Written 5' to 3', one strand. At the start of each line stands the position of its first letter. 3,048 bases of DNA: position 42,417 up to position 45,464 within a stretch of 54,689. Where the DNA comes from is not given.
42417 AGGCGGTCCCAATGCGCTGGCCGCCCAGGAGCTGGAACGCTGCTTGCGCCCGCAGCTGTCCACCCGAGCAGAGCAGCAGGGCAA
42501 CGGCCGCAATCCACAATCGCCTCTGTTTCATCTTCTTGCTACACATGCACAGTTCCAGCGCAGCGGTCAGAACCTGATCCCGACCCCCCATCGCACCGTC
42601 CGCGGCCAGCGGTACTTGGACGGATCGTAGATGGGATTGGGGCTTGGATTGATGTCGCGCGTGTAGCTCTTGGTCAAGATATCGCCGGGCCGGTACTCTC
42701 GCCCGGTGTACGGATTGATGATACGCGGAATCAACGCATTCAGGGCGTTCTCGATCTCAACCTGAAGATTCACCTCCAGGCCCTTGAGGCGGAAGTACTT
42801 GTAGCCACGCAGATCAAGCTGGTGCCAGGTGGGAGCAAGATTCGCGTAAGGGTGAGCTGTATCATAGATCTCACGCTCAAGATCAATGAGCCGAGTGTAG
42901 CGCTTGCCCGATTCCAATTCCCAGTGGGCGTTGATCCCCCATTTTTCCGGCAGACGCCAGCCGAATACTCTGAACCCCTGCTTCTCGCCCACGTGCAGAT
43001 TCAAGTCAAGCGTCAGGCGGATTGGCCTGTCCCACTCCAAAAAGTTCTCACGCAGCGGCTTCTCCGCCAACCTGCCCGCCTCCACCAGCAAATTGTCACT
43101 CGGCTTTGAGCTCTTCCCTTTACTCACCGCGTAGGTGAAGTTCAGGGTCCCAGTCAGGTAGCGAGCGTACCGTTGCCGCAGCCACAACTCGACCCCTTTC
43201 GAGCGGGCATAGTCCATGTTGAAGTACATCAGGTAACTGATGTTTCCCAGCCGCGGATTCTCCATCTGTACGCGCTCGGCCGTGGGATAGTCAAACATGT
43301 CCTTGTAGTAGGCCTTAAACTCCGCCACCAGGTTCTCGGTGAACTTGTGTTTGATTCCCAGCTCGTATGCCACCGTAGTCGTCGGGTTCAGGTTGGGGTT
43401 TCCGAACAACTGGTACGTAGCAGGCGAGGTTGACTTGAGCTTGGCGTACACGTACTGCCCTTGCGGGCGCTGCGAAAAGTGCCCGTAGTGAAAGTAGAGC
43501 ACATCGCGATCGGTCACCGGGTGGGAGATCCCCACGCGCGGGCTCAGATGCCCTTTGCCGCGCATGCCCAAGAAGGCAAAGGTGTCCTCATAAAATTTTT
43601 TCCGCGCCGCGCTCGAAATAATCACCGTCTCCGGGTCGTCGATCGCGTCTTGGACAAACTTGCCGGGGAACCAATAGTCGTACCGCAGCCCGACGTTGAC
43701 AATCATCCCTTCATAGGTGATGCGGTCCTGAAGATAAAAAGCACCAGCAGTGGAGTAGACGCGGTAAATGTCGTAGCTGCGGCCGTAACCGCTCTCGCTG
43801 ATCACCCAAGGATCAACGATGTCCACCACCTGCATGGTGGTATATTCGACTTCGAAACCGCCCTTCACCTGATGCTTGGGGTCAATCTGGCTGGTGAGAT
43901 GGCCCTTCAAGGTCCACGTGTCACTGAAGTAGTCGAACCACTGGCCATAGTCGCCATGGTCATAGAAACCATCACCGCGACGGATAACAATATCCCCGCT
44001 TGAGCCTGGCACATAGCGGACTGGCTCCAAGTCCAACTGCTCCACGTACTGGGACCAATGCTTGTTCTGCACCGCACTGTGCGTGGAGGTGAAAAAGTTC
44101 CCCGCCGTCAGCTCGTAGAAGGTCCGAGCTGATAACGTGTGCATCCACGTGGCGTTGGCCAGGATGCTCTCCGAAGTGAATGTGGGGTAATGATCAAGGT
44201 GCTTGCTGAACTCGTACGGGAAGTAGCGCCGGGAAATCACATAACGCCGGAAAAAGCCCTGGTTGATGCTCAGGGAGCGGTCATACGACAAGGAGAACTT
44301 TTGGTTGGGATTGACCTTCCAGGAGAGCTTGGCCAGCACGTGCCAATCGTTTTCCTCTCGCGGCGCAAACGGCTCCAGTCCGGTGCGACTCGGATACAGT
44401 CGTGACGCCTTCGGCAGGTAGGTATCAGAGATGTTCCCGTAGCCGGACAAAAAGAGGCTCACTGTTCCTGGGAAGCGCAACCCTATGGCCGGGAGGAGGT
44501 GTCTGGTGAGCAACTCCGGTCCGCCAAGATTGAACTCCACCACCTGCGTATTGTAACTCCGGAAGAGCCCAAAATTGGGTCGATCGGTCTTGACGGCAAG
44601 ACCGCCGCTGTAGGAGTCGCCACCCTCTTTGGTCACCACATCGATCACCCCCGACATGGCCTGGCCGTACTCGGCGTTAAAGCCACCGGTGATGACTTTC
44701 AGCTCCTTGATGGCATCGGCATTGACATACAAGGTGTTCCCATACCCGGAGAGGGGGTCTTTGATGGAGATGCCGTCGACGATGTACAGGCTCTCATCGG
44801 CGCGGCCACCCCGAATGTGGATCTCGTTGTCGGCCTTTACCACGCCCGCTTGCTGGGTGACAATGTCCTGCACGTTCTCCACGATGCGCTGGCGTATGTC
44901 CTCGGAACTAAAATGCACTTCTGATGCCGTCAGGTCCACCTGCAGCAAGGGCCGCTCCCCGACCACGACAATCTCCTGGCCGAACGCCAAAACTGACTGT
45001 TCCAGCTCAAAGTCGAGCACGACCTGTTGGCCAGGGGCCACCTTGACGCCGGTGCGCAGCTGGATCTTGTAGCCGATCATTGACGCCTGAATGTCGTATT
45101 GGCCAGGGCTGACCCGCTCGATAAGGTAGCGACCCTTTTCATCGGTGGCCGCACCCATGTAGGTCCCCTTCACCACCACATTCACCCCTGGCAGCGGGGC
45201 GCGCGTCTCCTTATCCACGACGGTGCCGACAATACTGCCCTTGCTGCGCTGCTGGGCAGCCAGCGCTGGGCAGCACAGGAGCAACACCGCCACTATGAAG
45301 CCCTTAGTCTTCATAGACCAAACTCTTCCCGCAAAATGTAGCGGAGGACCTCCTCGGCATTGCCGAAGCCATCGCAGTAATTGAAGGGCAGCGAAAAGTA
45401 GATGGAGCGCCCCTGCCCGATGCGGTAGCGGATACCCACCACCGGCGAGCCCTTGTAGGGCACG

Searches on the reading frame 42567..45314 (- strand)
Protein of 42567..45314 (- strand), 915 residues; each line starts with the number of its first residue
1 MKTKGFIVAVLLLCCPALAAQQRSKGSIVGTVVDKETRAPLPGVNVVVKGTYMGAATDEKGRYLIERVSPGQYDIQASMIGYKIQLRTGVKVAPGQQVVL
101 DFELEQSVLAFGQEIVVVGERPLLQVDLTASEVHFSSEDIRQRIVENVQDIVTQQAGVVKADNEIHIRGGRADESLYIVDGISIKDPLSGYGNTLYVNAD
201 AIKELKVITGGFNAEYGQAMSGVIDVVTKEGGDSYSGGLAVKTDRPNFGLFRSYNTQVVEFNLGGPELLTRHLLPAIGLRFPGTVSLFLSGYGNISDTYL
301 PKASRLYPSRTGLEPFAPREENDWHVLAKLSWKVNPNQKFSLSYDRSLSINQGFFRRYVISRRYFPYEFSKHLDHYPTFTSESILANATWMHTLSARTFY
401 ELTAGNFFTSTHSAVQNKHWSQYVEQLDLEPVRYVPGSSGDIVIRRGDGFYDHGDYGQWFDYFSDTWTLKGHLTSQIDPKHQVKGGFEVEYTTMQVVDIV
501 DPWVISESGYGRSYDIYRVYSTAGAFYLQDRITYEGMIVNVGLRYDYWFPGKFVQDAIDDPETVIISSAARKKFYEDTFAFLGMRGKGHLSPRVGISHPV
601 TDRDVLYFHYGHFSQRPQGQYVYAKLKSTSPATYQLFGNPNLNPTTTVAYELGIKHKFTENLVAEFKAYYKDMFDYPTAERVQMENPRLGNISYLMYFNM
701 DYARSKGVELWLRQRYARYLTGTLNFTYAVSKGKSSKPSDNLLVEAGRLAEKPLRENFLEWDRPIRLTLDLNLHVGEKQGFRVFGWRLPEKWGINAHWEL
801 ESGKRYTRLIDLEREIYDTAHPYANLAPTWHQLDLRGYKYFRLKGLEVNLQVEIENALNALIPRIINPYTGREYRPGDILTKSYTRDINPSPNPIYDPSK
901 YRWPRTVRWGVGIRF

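Call 79: search_protein_families(library=pfam, proteins=[window:42567-45314:-], max_evalue=0.00001)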
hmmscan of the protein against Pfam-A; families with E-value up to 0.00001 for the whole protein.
window:42567-45314:- (915 aa): 4 families
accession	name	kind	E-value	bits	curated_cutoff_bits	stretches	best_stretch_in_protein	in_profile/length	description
PF13620.12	CarboxypepD_reg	-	5.1e-19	68.8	32.3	1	27-105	1-82/82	Carboxypeptidase regulatory-like domain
PF13715.12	CarbopepD_reg_2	-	4.4e-18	65.5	32.2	1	28-111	1-83/88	CarboxypepD_reg-like domain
PF14905.12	OMP_b-brl_3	-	9e-12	45.2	27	1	465-737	55-301/408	Outer membrane protein beta-barrel family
PF07715.20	Plug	-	1.4e-10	42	23.9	1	128-223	5-107/107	TonB-dependent Receptor Plug Domain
